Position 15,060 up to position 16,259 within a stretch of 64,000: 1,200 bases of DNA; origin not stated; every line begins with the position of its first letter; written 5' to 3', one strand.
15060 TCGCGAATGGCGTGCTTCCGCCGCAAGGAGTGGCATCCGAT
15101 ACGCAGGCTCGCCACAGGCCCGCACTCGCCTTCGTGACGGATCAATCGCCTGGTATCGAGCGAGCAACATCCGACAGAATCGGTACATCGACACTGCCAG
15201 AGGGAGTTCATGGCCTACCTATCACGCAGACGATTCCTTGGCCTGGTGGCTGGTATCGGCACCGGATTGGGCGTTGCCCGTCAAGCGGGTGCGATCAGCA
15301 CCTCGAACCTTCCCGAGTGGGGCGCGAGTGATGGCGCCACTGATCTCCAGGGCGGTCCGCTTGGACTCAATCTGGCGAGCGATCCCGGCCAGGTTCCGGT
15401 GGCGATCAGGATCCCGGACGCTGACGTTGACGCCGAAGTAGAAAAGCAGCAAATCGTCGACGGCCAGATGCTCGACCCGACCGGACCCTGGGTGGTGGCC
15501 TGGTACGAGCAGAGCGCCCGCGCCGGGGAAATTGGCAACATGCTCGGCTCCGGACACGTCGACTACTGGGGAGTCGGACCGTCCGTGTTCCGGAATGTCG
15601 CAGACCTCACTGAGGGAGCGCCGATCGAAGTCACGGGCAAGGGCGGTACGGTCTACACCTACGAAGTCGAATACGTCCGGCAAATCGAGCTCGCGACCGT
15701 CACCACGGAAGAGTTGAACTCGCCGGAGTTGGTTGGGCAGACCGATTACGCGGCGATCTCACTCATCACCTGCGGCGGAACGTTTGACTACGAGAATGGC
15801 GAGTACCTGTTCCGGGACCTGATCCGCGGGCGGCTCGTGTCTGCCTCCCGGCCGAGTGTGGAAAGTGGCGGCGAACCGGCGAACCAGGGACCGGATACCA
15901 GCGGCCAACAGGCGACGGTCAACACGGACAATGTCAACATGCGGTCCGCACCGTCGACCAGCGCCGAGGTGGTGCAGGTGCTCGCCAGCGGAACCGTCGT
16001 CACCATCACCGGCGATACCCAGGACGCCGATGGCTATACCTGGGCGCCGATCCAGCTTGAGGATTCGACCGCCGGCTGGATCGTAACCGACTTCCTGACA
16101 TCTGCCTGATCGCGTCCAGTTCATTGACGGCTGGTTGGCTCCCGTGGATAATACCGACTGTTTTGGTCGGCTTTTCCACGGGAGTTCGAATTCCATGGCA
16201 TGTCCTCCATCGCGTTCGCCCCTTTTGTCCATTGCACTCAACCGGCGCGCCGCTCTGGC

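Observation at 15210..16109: Sortase with a twin-arginine N-terminus and a C-terminal SH3b-like wall-binding domain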

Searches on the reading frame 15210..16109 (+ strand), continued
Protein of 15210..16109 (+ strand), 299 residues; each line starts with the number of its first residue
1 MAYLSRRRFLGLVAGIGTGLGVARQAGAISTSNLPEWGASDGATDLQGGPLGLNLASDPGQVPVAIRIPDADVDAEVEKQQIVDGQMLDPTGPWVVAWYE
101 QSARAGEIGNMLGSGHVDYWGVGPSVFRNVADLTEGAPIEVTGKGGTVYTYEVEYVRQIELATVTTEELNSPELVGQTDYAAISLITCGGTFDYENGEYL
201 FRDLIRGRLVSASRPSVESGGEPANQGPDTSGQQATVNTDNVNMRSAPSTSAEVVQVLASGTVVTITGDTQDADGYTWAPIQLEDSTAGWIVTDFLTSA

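Call 23: fold_search(model_id=the predicted structure, library=pdb)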
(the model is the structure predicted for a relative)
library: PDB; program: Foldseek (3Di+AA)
matches with E <= 10: 842; with E <= 0.001: 104
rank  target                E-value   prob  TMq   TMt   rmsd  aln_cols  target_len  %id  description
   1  9j0t_A                2.0e-09  1.00  0.36  0.60   7.6       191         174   21  Crystal Structure of Sortase E mutant - C222A from Thermobifida fusca (released 2025-08-06)
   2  9m5i_A                2.7e-09  1.00  0.36  0.61   8.1       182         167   21  Crystal Structure of the double mutant (P94A and Y128F) of Sortase E from Thermobifida fusca (released 2026-03-11)
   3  9iv0_A                4.9e-09  1.00  0.37  0.61   8.3       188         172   21  Crystal Structure of Sortase E mutant Y128F from Thermobifida fusca (released 2025-07-23)
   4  9m4u_A                5.5e-09  1.00  0.36  0.60   7.0       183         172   21  Crystal Structure of Sortase E mutant P94A from Thermobifida fusca (released 2026-03-04)
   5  9m6n_A                5.8e-09  1.00  0.36  0.62   7.9       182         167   21  Crystal Structure of the double mutant (P94A and C222A) of Sortase E from Thermobifida fusca (released 2026-03-11)
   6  9m2n_A                5.8e-09  1.00  0.35  0.60   7.2       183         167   20  Crystal Structure of the double mutant (Y128A and C222A) of Sortase E mutant from Thermobifida fusca (released 2026-03-04)
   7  9m2g_A                5.8e-09  1.00  0.37  0.61   7.4       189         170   21  Crystal Structure of the double mutant (Y128F and C222A) of Sortase E from Thermobifida fusca (released 2026-03-04)
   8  5utt_A                6.1e-09  1.00  0.39  0.61   8.2       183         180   21  SrtA sortase from Actinomyces oris (released 2017-03-01)
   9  5hu4                  6.4e-09  1.00  0.39  0.77   3.3       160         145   21  Cystal structure of listeria monocytogenes sortase A (released 2017-02-01)
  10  9m5j_A                7.6e-09  1.00  0.36  0.61   8.1       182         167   21  Crystal Structure of the double mutant (P94A and Y128A) of Sortase E from Thermobifida fusca (released 2026-03-11)
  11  5cuw                  8.5e-09  1.00  0.39  0.67   7.5       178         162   22  Crystal structure of Sortase E1 from Streptomyces coelicolor with tripeptide in the active site (released 2016-08-17)
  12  9iok_A                8.9e-09  1.00  0.37  0.61   8.3       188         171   22  Crystal Structure of Sortase E from Thermobifida fusca (released 2025-07-09)
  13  7t8z_A                2.3e-08  1.00  0.38  0.69   7.4       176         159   17  Structure of Class A sortase from Streptococcus pyogenes bound to lipid II mimetic, LPATA: Thr-out conformation (released 2022-09-07)
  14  7s56                  2.3e-08  1.00  0.38  0.67   7.9       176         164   18  Sortase A from Streptococcus agalactiae, residues 79-247 (released 2022-01-12)
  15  7s51_A                3.3e-08  1.00  0.38  0.68   7.6       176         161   16  Structure of C208A Sortase A from Streptococcus pyogenes bound to LPATA peptide (released 2022-09-07)
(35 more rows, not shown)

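Call 29: search_solved_structures(query=A1, max_evalue=0.001, show_alignments=2)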
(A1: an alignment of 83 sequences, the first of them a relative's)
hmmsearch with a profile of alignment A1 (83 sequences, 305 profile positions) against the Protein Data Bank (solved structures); distinct sequences matched with E-value up to 0.001: 13.
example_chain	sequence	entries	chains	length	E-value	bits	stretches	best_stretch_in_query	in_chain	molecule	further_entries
4krt_A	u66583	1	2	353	7.9e-08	35.1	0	245-302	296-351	Autolytic lysozyme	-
9kz1_A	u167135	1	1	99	2.5e-05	26.9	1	229-297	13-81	N-acetylmuramoyl-L-alanine amidase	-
5d74_A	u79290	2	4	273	7e-05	25.4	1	197-297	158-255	Putative phage lysin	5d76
2kyb_A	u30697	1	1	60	0.00011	24.7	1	244-301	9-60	Mannosyl-glycoprotein endo-beta-N-acetylglucosaminidase domain protein, possible enterotox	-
9m4u_B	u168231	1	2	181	0.00013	24.5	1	101-224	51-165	Peptidase C60, sortase A and B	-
9iok_A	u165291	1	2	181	0.00013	24.5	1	101-224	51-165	Peptidase C60, sortase A and B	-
9m5i_B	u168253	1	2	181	0.00013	24.5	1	101-224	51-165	Peptidase C60, sortase A and B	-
9iv0_A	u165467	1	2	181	0.00013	24.5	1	101-224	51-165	Peptidase C60, sortase A and B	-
9m5j_B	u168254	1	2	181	0.00013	24.5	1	101-224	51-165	Peptidase C60, sortase A and B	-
2kt8_A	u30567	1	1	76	0.00022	23.7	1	244-302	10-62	Probable surface protein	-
6akv_A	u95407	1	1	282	0.00029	23.4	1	236-290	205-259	LysB4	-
4d70_A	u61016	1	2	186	0.0007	22.1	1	96-188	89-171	SORTASE FAMILY PROTEIN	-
5utt_A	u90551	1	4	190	0.00096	21.6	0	97-208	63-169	Sortase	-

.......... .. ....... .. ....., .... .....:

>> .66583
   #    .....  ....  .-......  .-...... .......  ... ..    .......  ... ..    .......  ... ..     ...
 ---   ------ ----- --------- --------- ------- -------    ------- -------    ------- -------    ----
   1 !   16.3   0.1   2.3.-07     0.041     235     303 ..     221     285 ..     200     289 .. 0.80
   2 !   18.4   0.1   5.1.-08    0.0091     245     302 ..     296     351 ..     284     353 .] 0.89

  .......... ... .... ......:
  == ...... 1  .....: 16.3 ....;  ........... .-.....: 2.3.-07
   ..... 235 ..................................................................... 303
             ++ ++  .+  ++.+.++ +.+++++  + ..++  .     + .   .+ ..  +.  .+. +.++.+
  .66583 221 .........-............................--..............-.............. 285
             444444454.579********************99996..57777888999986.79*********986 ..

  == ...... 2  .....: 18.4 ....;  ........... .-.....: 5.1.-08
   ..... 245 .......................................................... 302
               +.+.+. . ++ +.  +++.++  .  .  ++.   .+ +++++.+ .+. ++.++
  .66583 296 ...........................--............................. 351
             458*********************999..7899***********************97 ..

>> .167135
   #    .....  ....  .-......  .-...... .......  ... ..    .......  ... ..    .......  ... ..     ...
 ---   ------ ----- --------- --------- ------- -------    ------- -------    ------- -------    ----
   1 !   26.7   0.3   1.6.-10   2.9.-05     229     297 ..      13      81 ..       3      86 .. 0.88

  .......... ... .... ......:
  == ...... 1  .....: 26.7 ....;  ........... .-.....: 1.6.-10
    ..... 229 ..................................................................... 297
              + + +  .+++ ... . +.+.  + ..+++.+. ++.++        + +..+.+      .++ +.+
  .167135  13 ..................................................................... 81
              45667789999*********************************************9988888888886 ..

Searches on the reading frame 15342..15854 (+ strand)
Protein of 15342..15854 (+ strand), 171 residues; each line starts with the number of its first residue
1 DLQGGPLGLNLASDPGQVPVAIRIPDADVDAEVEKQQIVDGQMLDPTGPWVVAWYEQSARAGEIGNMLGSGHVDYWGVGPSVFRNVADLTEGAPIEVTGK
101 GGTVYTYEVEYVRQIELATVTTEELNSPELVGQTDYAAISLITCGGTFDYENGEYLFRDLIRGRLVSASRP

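Call 30: search_protein_representatives(protein=window:15342-15854:+)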
Query: 171 residues. Proteins with E-value up to 0.001 (for the whole library): 6163; up to 1e-10: 841; up to 1e-30: 27. The best 150 are listed.
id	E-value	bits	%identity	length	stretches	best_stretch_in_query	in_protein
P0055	1.1e-68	246.9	66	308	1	1-170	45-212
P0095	3.0e-62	226.0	64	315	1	3-167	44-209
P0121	4.6e-59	215.6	60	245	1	5-168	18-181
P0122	2.7e-54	200.1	59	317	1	4-167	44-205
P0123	1.7e-50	187.7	53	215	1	2-171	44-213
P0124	2.4e-46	174.2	56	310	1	5-168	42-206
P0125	7.3e-46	172.6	52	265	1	2-167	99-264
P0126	1.2e-44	168.7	58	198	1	2-167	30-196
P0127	7.9e-42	159.5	48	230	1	2-163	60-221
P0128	1.7e-41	158.4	50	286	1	3-167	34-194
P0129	4.0e-41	157.2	51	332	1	2-170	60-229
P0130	1.2e-40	155.7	50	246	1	9-167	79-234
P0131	2.0e-38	148.4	50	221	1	10-165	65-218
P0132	4.9e-38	147.1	49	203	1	14-164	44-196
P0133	5.5e-38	147.0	51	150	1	19-164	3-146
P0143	1.5e-31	126.1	45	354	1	5-169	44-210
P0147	1.5e-29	119.5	46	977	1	9-166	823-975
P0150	5.1e-29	117.8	43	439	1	1-168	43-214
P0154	3.8e-28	114.9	45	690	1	15-170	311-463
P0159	3.9e-27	111.7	45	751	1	15-167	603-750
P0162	1.6e-26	109.6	44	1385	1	15-163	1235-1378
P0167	4.8e-26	108.1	43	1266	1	14-167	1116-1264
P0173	1.0e-25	107.1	43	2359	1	13-164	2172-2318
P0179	2.2e-25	105.9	41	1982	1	14-166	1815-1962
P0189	1.3e-24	103.4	41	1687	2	16-163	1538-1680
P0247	6.3e-20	88.2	39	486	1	16-170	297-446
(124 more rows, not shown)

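Call 34: search_protein_families(library=pfam, proteins=[P0147, P0162, P0189, P0167, P0159, P0143, P0150, P0129, P0154, P0130], max_evalue=0.001)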
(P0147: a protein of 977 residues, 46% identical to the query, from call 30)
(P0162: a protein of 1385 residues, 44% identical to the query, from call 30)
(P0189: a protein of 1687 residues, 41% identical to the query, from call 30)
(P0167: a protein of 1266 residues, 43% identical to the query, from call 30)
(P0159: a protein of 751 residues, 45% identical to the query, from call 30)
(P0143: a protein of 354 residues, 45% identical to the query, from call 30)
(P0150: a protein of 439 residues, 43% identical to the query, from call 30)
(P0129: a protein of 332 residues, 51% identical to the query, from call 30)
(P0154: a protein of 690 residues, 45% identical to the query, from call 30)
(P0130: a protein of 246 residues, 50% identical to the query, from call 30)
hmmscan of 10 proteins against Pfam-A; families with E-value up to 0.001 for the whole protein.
P0147 (977 aa): 5 families
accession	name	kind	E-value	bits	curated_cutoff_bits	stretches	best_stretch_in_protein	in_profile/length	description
PF17802.7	SpaA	-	1.8e-19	70.1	23.1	1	434-482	13-65/91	Prealbumin-like fold domain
PF04203.18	Sortase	-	3.2e-19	69.3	26.6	1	850-974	10-124/125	Sortase domain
PF09926.15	DUF2158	-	3.7e-06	27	22.3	0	236-261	14-35/50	Uncharacterized small protein (DUF2158)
PF17210.9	SdrD_B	-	2.8e-05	24.7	29.7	0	436-483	23-71/112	SdrD B-like domain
PF24514.1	SpaA_4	-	0.0003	22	27.3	0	604-661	46-105/107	Prealbumin-like fold domain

P0162 (1385 aa): 7 families
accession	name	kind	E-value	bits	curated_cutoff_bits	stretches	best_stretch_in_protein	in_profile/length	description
PF04203.18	Sortase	-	1.1e-18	67.6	26.6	1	1242-1380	1-124/125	Sortase domain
PF17802.7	SpaA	-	7.8e-17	61.7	23.1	1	1045-1088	17-59/91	Prealbumin-like fold domain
PF17210.9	SdrD_B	-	1.1e-06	29.3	29.7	0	940-971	42-73/112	SdrD B-like domain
PF24025.1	Ig_DR_A0283-like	-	1.9e-06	28.6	27.1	0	143-180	27-64/102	DR_A0283-like, Ig-like domain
PF14686.12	fn3_3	-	0.00043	20.4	24.4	0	938-961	27-50/75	Polysaccharide lyase family 4, domain II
PF13620.12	CarboxypepD_reg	-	0.00068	20.4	32.3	0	1060-1086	27-53/82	Carboxypeptidase regulatory-like domain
PF23623.1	GBD_IRG7_N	-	0.00083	19.9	27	0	1048-1092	39-83/95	IRG7 N-terminal galactose binding domain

P0189 (1687 aa): 6 families
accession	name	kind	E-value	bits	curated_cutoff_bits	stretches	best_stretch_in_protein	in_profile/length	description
PF17802.7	SpaA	-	9.1e-36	122.3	23.1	3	700-748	13-67/91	Prealbumin-like fold domain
PF24514.1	SpaA_4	-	3e-22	79.9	27.3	1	836-920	16-105/107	Prealbumin-like fold domain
PF04203.18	Sortase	-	2.8e-14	53.4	26.6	1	1546-1681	3-123/125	Sortase domain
PF17210.9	SdrD_B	-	5.4e-12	46.3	29.7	0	713-754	37-78/112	SdrD B-like domain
PF19403.5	SpaA_2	-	5.6e-05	24.1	25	0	583-631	25-80/96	Prealbumin-like fold domain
PF13620.12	CarboxypepD_reg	-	0.0005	20.8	32.3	0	959-993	17-53/82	Carboxypeptidase regulatory-like domain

P0167 (1266 aa): 4 families
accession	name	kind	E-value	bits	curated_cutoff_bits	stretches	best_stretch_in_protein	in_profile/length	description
PF04203.18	Sortase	-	1.5e-19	70.4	26.6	1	1124-1263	1-125/125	Sortase domain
PF24514.1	SpaA_4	-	1e-17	65.3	27.3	2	166-256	13-105/107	Prealbumin-like fold domain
PF17802.7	SpaA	-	1.2e-13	51.5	23.1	1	939-981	18-59/91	Prealbumin-like fold domain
PF17210.9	SdrD_B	-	1.4e-08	35.3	29.7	0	819-866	26-73/112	SdrD B-like domain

P0159 (751 aa): 5 families
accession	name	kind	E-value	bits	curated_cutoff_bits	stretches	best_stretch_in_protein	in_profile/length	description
PF04203.18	Sortase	-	8.1e-20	71.3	26.6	1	610-749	1-125/125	Sortase domain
PF17802.7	SpaA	-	1.8e-17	63.7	23.1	1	210-262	10-66/91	Prealbumin-like fold domain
PF17210.9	SdrD_B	-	8.3e-06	26.4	29.7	0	489-511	41-63/112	SdrD B-like domain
PF13620.12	CarboxypepD_reg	-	1.1e-05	26.1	32.3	0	483-510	25-52/82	Carboxypeptidase regulatory-like domain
PF24514.1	SpaA_4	-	5.9e-05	24.3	27.3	0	357-437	25-105/107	Prealbumin-like fold domain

P0143 (354 aa): 3 families
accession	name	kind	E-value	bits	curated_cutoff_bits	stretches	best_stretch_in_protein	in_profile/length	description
PF04203.18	Sortase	-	6e-17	62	26.6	1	65-207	1-125/125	Sortase domain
PF08239.17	SH3_3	-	2.7e-08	34.3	27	1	232-287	1-52/54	Bacterial SH3 domain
PF06347.19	SH3_4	-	0.00053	20.2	24.1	0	232-285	3-51/56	Bacterial SH3 domain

P0150 (439 aa): 5 families
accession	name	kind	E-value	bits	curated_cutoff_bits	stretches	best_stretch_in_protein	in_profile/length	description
PF08239.17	SH3_3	-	3.2e-29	101.3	27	2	372-428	1-53/54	Bacterial SH3 domain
PF04203.18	Sortase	-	1.5e-12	47.8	26.6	1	70-211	1-124/125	Sortase domain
PF18348.7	SH3_16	-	2.6e-06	27.6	25.8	0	376-426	1-47/49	Bacterial dipeptidyl-peptidase Sh3 domain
PF06347.19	SH3_4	-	5e-06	26.6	24.1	0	371-426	2-52/56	Bacterial SH3 domain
PF13457.12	GW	-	5.2e-05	24.3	21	0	272-303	39-69/76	GW (Gly-Tryp) dipeptide domain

P0129 (332 aa): 3 families
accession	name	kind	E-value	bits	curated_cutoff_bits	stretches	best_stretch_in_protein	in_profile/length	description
PF04203.18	Sortase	-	4.2e-21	75.4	26.6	1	83-223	1-123/125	Sortase domain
PF08239.17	SH3_3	-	8.8e-10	39.1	27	1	273-329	2-54/54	Bacterial SH3 domain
PF06347.19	SH3_4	-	0.00061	20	24.1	0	272-326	3-52/56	Bacterial SH3 domain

P0154 (690 aa): 5 families
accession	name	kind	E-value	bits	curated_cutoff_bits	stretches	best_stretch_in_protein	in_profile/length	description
PF13768.12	VWA_3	-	3.8e-19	69.7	27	1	498-658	3-154/155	von Willebrand factor type A domain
PF03734.19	YkuD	-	9.4e-17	62.4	23.4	1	175-292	2-146/146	L,D-transpeptidase catalytic domain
PF04203.18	Sortase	-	2.9e-16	59.8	26.6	1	318-458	1-124/125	Sortase domain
PF13519.12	VWA_2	-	9e-12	46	27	1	498-608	1-106/107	von Willebrand factor type A domain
PF00092.34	VWA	-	7.6e-09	36.5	23.8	1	499-669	3-171/174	von Willebrand factor type A domain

P0130 (246 aa): 1 family
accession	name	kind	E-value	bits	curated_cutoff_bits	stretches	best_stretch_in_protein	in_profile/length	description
PF04203.18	Sortase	-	8.7e-20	71.2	26.6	1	92-233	2-125/125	Sortase domain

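Call 42: find_encoding_contigs(protein=P0247, flank=5000, max_places=2)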
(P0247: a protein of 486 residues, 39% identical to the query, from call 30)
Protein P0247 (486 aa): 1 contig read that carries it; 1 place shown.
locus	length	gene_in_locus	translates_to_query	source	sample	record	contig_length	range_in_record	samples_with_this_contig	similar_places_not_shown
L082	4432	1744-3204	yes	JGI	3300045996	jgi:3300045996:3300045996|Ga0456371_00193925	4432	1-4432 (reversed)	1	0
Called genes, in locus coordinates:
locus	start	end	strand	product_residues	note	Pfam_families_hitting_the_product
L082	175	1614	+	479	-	PF24514:SpaA_4 (faint)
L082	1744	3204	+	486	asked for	PF04203:Sortase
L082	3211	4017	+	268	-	PF00378:ECH_1, PF16113:ECH_2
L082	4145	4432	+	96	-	?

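Call 43: list_cluster_members(proteins=[P0147, P0162, P0173, P0189, P0167, P0159, P0154, P0150, P0143, P0179])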
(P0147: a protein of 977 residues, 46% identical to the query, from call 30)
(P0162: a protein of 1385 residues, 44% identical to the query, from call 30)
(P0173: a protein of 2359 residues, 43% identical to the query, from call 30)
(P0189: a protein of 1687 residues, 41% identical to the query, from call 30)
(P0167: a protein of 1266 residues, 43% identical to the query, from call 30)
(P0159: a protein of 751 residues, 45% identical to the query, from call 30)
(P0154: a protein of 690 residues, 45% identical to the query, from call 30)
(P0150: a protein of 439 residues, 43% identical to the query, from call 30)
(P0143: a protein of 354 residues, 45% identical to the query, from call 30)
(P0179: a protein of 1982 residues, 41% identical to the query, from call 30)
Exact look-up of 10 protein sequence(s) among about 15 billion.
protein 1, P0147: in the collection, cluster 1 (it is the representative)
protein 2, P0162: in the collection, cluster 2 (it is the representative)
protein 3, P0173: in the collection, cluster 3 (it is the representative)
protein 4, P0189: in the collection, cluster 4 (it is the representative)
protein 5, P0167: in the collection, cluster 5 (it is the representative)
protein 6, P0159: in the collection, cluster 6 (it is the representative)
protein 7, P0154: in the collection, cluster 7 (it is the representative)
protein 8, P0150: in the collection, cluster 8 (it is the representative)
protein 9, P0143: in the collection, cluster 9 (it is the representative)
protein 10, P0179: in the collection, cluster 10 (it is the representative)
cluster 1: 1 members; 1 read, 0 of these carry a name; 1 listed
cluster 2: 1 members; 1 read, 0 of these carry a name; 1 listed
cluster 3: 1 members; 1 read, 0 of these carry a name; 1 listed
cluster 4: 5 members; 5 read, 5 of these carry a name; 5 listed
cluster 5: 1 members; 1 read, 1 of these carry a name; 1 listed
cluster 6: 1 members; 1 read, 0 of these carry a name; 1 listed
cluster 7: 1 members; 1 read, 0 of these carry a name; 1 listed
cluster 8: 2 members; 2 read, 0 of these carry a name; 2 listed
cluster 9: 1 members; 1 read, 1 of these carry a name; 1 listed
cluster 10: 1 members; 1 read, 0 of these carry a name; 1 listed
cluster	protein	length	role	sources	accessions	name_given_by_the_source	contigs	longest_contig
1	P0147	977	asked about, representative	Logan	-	-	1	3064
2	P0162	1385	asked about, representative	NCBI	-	-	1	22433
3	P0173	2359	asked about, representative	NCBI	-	-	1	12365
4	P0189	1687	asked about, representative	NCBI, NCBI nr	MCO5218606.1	MAG: SpaA isopeptide-forming pilin-related protein [Thermomicrobiales bacterium] | SpaA isopeptide-forming pilin-related protein [Thermomicrobiales bacterium]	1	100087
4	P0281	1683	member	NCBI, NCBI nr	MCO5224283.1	MAG: SpaA isopeptide-forming pilin-related protein [Thermomicrobiales bacterium] | SpaA isopeptide-forming pilin-related protein [Thermomicrobiales bacterium]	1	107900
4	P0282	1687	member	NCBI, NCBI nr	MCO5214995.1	MAG: SpaA isopeptide-forming pilin-related protein [Thermomicrobiales bacterium] | SpaA isopeptide-forming pilin-related protein [Thermomicrobiales bacterium]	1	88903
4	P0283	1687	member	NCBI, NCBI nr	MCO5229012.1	MAG: SpaA isopeptide-forming pilin-related protein [Thermomicrobiales bacterium] | SpaA isopeptide-forming pilin-related protein [Thermomicrobiales bacterium]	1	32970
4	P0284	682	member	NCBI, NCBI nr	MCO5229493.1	MAG: SpaA isopeptide-forming pilin-related protein, partial [Thermomicrobiales bacterium] | SpaA isopeptide-forming pilin-related protein [Thermomicrobiales bacterium]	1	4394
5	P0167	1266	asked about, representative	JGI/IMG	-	sortase (surface protein transpeptidase)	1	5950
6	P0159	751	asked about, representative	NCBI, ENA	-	-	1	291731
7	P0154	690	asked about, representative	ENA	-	-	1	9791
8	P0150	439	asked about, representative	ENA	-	-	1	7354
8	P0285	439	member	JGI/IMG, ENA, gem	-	-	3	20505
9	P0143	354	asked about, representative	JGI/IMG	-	sortase (surface protein transpeptidase)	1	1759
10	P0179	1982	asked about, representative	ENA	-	-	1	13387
